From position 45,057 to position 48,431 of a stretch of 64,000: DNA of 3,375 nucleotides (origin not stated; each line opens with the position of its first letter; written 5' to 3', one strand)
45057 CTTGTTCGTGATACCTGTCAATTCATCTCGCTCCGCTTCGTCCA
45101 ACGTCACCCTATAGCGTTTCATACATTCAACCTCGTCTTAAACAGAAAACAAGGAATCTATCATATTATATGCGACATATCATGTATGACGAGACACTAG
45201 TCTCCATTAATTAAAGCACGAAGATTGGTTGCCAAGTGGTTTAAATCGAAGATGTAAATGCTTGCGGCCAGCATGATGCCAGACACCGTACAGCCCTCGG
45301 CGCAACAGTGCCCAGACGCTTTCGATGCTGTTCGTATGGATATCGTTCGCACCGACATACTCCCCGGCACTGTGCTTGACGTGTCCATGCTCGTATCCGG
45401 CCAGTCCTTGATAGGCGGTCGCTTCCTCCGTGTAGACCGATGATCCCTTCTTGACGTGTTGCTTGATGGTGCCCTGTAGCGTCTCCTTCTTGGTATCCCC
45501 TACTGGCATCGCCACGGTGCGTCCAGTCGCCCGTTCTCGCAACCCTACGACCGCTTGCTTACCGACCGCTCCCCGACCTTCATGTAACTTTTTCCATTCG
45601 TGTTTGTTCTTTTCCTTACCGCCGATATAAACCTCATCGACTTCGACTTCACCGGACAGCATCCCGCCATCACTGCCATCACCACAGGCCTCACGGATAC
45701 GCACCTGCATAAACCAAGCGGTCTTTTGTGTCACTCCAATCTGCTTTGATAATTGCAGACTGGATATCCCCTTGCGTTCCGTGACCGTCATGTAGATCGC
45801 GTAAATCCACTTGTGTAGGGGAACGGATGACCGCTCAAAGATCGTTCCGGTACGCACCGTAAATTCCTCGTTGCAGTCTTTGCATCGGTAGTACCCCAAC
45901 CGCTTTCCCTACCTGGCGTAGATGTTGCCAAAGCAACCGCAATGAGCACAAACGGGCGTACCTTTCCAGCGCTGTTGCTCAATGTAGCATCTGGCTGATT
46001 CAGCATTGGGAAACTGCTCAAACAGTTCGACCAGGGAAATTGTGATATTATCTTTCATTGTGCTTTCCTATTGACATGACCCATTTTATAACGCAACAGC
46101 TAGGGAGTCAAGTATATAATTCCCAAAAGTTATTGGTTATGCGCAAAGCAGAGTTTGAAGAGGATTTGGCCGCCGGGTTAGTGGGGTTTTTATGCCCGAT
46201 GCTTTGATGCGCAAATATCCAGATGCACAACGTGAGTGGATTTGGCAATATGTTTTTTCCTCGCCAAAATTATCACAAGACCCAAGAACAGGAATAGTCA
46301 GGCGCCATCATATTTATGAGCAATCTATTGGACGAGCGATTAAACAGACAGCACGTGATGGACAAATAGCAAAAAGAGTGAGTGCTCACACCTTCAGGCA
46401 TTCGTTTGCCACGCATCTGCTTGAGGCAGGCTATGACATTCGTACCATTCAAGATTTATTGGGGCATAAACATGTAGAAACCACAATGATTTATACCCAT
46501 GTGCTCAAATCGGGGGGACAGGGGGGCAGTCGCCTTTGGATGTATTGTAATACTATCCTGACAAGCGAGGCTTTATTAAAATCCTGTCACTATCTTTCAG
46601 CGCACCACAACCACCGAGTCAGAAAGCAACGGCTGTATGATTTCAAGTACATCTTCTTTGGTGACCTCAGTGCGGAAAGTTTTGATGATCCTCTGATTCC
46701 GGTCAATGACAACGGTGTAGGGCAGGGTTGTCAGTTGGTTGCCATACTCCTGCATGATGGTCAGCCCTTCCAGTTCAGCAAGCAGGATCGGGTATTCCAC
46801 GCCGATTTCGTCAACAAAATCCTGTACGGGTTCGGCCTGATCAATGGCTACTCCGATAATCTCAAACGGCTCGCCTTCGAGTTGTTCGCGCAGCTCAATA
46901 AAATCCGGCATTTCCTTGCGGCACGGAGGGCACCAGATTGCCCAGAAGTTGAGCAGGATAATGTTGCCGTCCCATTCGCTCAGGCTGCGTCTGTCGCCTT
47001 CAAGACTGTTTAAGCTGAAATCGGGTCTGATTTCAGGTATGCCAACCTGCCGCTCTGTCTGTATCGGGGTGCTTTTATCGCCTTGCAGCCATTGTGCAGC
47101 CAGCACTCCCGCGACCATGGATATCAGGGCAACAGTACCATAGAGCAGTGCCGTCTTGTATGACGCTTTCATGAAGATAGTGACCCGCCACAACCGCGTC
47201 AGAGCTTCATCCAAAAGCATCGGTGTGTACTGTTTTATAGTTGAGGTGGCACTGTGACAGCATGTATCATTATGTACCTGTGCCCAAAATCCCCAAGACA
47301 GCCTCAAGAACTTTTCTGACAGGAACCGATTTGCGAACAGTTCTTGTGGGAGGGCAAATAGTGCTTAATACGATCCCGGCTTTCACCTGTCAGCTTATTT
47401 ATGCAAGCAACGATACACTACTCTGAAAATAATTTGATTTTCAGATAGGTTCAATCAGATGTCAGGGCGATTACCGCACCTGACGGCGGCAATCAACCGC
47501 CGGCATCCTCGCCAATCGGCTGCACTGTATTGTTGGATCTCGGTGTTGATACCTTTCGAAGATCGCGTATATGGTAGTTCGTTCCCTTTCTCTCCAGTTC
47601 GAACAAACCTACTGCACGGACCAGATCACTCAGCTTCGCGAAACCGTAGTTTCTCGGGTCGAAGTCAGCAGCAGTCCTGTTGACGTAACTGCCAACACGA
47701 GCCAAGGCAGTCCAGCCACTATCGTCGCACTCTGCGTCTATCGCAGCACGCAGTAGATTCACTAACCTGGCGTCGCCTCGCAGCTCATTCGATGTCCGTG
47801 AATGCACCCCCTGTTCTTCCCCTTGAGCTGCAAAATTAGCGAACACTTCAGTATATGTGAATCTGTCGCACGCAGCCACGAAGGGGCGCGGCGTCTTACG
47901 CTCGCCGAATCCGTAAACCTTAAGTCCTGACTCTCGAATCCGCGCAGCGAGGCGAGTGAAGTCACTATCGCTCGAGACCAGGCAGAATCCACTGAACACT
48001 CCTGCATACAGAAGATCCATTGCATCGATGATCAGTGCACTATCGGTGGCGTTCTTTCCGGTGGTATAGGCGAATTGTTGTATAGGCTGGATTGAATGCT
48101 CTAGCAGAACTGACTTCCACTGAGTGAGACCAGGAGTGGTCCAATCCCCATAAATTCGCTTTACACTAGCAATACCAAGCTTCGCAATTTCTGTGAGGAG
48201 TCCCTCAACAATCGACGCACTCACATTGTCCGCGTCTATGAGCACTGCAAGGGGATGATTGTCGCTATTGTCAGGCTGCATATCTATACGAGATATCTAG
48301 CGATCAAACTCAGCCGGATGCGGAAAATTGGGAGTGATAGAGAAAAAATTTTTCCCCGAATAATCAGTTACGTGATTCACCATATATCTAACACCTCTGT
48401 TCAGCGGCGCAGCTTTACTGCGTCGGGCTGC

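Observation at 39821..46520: intI split into N- and C-terminal fragments by a 5.9 kb insertion ending in an IS1595 element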

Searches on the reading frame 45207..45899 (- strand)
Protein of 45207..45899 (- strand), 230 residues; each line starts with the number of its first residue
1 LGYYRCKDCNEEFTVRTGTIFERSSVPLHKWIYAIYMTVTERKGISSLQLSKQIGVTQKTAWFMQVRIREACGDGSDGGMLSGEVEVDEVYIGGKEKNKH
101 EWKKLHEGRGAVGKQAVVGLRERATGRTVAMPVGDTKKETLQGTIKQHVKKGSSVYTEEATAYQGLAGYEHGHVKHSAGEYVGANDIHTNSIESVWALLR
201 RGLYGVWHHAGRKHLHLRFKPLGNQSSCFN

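Call 5: search_protein_families(library=pfam, proteins=[window:45207-45899:-], max_evalue=0.01)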
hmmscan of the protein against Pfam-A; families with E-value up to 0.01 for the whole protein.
window:45207-45899:- (230 aa): 1 family
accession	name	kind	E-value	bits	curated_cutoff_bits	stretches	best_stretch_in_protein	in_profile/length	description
PF12762.13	DDE_Tnp_IS1595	-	4.3e-35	121.4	27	1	80-216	1-142/153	ISXO2-like transposase domain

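Call 6: search_protein_families(library=ncbifam, proteins=[window:45207-45899:-], max_evalue=0.01)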
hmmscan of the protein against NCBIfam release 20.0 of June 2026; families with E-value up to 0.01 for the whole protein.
window:45207-45899:- (230 aa): 3 families
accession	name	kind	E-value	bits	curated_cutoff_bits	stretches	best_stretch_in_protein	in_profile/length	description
NF033547.1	transpos_IS1595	equivalog_domain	5.5e-51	173.5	75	1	24-216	2-202/215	IS1595 family transposase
NF033558.1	transpos_IS1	equivalog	0.00017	21.6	100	1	4-133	22-147/199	IS1 family transposase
NF000242.2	macrolide_MphB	exception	0.0063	15.8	615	1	152-199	81-127/299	Mph(B) family macrolide 2'-phosphotransferase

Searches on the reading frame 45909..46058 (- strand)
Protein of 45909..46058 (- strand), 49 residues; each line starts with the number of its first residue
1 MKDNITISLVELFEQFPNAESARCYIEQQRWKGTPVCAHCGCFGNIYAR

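Call 5: search_protein_families(library=pfam, proteins=[window:45909-46058:-], max_evalue=0.01)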
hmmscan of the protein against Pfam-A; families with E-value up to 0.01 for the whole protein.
window:45909-46058:- (49 aa): 1 family
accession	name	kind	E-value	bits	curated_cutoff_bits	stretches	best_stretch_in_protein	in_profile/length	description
PF12760.12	Zn_ribbon_IS1595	-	1.3e-05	25.4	25.4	1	18-42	2-26/46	Transposase zinc-ribbon domain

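Call 6: search_protein_families(library=ncbifam, proteins=[window:45909-46058:-], max_evalue=0.01)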
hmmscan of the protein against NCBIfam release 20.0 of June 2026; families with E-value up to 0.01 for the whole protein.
window:45909-46058:- (49 aa): 0 families

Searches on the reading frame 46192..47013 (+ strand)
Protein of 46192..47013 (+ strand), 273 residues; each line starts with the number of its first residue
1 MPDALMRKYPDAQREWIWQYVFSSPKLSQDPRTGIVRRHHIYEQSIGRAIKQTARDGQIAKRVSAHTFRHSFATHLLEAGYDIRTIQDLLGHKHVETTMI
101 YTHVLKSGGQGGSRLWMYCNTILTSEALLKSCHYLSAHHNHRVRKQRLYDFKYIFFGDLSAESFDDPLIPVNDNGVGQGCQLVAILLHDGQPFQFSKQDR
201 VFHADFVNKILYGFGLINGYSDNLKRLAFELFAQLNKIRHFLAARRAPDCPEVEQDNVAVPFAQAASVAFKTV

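Call 5: search_protein_families(library=pfam, proteins=[window:46192-47013:+], max_evalue=0.01)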
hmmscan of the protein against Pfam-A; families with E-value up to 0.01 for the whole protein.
window:46192-47013:+ (273 aa): 1 family
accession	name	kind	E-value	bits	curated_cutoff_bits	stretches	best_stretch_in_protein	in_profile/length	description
PF00589.27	Phage_integrase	-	8.8e-21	74.9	27.1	1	25-106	100-170/172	Phage integrase family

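Call 6: search_protein_families(library=ncbifam, proteins=[window:46192-47013:+], max_evalue=0.01)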
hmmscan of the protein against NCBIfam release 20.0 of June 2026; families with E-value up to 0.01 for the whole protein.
window:46192-47013:+ (273 aa): 12 families
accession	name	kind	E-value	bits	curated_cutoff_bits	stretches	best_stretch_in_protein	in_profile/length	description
TIGR02249.1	integrase_gron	subfamily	3.5e-51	174.4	265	1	1-111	197-307/315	integron integrase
NF011946.0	PRK15417.1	equivalog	3.9e-41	141.3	435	1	1-112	212-323/337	integron integrase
TIGR02225.1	recomb_XerD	equivalog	2.7e-24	86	329.6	1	37-106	207-276/290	site-specific tyrosine recombinase XerD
NF040815.2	recomb_XerA_Arch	equivalog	4.1e-23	82.3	220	1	37-104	187-254/263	site-specific tyrosine recombinase/integron integrase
NF001399.0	PRK00283.1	subfamily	5.5e-23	81.6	279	1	37-106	215-285/300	tyrosine recombinase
TIGR02224.1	recomb_XerC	equivalog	6.2e-23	81.6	335.15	1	39-104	212-277/295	tyrosine recombinase XerC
NF002331.0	PRK01287.1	subfamily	2.4e-17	62.9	371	1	45-104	252-312/365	site-specific tyrosine recombinase XerC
NF003462.0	PRK05084.1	equivalog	6.7e-11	41.5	267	1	41-106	283-346/360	tyrosine recombinase XerS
NF007370.0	PRK09870.1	subfamily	1.9e-06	27.6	221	1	44-103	119-178/200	tyrosine-type DNA invertase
NF007371.0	PRK09871.1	subfamily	2.1e-06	27.4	222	1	40-103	110-173/198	tyrosine-type DNA invertase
NF040693.1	recomb_GmtY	equivalog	0.00014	21.3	340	1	34-103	362-431/441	gamma-mobile-trio recombinase GmtY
NF041502.1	integrase_1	equivalog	0.00019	20.3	350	1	52-104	301-360/484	site-specific integrase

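Call 83: list_cluster_members(proteins=[window:46192-47013:+, window:48711-48992:-, window:48401-48721:-, window:38840-39424:-, window:36167-36616:-, window:35252-35566:-, window:32777-33736:-, window:44646-45122:-, window:39376-39651:-, window:52218-53852:-])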
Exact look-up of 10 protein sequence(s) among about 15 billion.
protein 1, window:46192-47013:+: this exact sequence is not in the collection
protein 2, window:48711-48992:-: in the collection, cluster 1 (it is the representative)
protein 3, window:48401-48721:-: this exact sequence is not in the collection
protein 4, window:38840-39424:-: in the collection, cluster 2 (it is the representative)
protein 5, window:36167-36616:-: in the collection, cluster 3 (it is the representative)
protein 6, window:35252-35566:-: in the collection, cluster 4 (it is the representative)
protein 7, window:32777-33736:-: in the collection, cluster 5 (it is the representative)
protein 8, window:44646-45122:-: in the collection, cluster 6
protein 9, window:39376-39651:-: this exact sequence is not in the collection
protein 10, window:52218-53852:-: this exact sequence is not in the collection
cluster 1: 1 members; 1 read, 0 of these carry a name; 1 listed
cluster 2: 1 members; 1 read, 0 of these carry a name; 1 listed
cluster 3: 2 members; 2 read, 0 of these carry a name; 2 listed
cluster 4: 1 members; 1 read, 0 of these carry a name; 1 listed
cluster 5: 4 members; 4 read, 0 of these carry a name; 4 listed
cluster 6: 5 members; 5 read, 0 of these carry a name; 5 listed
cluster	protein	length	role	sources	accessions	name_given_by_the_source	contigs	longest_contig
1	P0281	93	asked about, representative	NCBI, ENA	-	-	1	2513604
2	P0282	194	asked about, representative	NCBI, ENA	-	-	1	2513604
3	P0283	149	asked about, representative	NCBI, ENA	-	-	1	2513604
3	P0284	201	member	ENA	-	-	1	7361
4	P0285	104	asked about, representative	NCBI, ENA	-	-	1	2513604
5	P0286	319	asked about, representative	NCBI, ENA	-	-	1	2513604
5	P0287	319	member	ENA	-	-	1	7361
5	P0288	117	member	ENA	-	-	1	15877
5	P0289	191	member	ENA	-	-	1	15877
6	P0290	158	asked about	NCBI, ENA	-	-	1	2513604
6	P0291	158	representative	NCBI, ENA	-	-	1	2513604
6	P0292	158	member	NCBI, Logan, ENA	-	-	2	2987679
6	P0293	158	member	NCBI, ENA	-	-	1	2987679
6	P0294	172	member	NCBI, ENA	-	-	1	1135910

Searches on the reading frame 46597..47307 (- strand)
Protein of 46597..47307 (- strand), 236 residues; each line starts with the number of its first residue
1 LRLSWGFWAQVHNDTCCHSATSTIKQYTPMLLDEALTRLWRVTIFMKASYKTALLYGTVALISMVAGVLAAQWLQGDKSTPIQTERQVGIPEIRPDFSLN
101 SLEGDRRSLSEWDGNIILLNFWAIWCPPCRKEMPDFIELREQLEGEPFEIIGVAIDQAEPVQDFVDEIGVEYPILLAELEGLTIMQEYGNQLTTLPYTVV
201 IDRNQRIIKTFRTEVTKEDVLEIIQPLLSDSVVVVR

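Call 38: find_homologous_proteins(query=window:46597-47307:-, max_evalue=1e-20)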
Query window:46597-47307:- (236 aa): 115 proteins with E <= 1e-20 among 862 candidates.
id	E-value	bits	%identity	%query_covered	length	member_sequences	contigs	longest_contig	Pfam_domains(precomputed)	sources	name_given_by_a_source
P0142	1.8e-125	435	96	88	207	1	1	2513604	PF00085.27,PF08534.17,PF13905.13,PF00578.28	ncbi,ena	-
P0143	1.1e-116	407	97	81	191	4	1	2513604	PF00085.27,PF08534.17,PF13905.13,PF00578.28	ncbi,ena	-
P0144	4.2e-99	349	79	81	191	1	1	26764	PF00085.27,PF08534.17,PF13905.13,PF00578.28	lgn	-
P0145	6.7e-98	345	82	81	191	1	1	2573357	PF00085.27,PF08534.17,PF13905.13,PF00578.28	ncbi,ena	-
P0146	4.3e-94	333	79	81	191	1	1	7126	PF00085.27,PF08534.17,PF13905.13,PF13098.14,PF00578.28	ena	-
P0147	3.3e-93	330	76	81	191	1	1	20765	PF00085.27,PF08534.17,PF13905.13,PF00578.28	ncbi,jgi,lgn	-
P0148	3.2e-79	284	65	80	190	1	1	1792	PF00085.27,PF08534.17,PF13905.13,PF13098.14,PF00578.28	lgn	-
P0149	4.6e-79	283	66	80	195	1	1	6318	PF00085.27,PF08534.17,PF13905.13,PF00578.28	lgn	-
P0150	4.2e-75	271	66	78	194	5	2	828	PF00085.27,PF08534.17,PF13905.13,PF00578.28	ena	-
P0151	4.4e-75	270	65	75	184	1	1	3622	PF00085.27,PF08534.17,PF13905.13,PF00578.28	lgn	-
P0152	1.5e-74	269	66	76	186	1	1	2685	PF00085.27,PF08534.17,PF13905.13,PF13098.14,PF00578.28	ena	-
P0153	2.3e-74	268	63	77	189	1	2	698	PF00085.27,PF08534.17,PF13905.13,PF00578.28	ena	-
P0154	2.5e-74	268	64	78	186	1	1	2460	PF00085.27,PF08534.17,PF13905.13,PF00578.28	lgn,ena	-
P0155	4.9e-74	267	64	76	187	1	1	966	PF00085.27,PF08534.17,PF13905.13,PF13098.14,PF00578.28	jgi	-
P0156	7.4e-74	266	64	77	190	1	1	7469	PF00085.27,PF08534.17,PF13905.13,PF13098.14,PF00578.28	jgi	-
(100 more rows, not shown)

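Call 39: find_encoding_contigs(protein=P0143, flank=10000, max_places=6)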
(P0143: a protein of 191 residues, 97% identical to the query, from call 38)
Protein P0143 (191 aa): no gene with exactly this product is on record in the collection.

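Call 40: find_encoding_contigs(protein=P0145, flank=10000, max_places=4)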
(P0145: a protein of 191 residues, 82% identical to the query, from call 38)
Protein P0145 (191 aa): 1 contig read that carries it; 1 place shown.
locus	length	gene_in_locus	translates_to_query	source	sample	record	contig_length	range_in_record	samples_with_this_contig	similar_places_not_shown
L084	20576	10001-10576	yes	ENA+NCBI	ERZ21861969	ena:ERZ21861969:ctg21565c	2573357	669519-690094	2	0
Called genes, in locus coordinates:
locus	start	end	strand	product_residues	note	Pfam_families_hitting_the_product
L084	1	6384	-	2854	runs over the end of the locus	PF03160:Calx-beta (weak)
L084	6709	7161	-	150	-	PF04186:FxsA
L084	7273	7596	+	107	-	PF03091:CutA1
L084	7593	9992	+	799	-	PF11412:DsbD_N, PF02683:DsbD_TM, PF13098:Thioredoxin_2, PF13899:Thioredoxin_7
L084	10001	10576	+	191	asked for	PF08534:Redoxin, PF00578:AhpC-TSA, PF00085:Thioredoxin (weak), PF13905:Thioredoxin_8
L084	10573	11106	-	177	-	PF14903:WG_beta_rep (faint)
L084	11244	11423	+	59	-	PF13683:rve_3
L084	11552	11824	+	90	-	PF02604:PhdYeFM_antitox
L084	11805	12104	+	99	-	PF06769:YoeB_toxin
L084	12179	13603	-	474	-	PF13241:NAD_binding_7, PF14824:Sirohm_synth_M, PF10414:CysG_dimeriser, PF00590:TP_methylase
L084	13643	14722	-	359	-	PF01883:FeS_assembly_P, PF00142:Fer4_NifH (faint), PF01656:CbiA, PF09140:MipZ, PF10609:ParA, PF13614:AAA_31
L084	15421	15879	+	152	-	PF13683:rve_3 (faint)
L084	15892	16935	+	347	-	PF00852:Glyco_transf_10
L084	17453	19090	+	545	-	PF00342:PGI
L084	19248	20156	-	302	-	PF00749:tRNA-synt_1c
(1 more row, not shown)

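Call 42: list_cluster_members(proteins=[P0001, P0142, P0143, P0145])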
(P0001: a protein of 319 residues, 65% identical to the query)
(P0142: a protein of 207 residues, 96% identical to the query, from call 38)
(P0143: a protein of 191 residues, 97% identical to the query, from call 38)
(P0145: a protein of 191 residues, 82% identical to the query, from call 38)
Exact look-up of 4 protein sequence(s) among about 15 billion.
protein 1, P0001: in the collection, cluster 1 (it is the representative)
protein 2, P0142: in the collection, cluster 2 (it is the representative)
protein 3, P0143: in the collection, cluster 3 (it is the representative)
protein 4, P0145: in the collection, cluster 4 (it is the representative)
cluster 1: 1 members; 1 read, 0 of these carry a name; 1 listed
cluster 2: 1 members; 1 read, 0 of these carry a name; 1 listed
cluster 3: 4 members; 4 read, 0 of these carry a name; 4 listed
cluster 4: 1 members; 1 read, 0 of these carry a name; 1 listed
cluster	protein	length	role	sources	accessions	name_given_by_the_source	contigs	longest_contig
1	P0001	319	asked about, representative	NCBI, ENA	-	-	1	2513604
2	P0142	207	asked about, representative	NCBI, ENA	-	-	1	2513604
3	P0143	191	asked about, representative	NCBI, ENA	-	-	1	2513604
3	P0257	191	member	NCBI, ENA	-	-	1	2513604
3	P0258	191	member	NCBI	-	-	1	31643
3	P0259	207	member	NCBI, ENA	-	-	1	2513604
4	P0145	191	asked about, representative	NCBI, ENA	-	-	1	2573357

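Call 43: find_encoding_contigs(protein=P0142, flank=10000, max_places=6)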
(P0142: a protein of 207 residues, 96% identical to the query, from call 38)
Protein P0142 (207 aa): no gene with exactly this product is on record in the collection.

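Call 44: find_encoding_contigs(protein=P0258, flank=10000, max_places=6)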
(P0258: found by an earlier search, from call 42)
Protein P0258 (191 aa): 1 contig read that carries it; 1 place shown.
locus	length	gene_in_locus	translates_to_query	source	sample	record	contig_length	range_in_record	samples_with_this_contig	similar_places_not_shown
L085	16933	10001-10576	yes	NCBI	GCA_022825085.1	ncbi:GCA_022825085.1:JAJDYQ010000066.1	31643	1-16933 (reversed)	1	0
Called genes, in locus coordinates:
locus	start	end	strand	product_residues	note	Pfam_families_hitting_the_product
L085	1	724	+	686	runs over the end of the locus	PF17191:RecG_wedge, PF01336:tRNA_anti-codon, PF00270:DEAD, PF04851:ResIII, PF22590:Cas3-like_C_2 (faint), PF00271:Helicase_C, PF19833:RecG_dom3_C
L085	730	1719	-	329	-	PF01180:DHO_dh, PF01207:Dus (faint)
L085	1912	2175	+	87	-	PF00588:SpoU_methylase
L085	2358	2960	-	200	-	PF01926:MMR_HSR1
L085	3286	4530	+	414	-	PF03060:NMO, PF01180:DHO_dh (weak)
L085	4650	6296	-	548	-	PF00118:Cpn60_TCP1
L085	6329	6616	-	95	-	PF00166:Cpn10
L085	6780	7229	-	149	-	PF04186:FxsA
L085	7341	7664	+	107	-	PF03091:CutA1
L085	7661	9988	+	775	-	PF11412:DsbD_N, PF02683:DsbD_TM, PF13098:Thioredoxin_2, PF13899:Thioredoxin_7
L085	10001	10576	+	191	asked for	PF00578:AhpC-TSA, PF08534:Redoxin, PF00085:Thioredoxin (weak), PF13905:Thioredoxin_8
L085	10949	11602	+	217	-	PF11185:DUF2971 (faint)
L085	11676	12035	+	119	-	PF00903:Glyoxalase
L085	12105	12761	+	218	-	-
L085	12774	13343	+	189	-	-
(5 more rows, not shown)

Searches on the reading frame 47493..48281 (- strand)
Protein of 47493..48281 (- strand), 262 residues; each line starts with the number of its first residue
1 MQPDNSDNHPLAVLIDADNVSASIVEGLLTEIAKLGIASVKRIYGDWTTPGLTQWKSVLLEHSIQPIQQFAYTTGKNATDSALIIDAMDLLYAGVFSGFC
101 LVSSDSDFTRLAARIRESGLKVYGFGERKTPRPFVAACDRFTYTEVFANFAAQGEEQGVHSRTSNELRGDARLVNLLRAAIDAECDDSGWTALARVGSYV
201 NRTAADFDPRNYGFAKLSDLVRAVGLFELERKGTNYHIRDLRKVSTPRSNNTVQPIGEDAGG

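Call 59: search_protein_families(library=pfam, proteins=[window:47493-48281:-], max_evalue=0.001)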
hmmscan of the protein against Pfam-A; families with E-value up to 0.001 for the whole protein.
window:47493-48281:- (262 aa): 2 families
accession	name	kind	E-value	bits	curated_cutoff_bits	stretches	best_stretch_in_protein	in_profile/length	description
PF01936.24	NYN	-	4.3e-37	128.3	24.2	1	11-144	2-144/145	NYN domain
PF12872.13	OST-HTH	-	2.4e-16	59.8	23.8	1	171-235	7-67/71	OST-HTH/LOTUS domain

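Call 62: search_protein_families(library=padloc, proteins=[window:47493-48281:-], max_evalue=0.001)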
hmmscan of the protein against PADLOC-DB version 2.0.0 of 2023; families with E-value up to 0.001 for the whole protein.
window:47493-48281:- (262 aa): 0 families
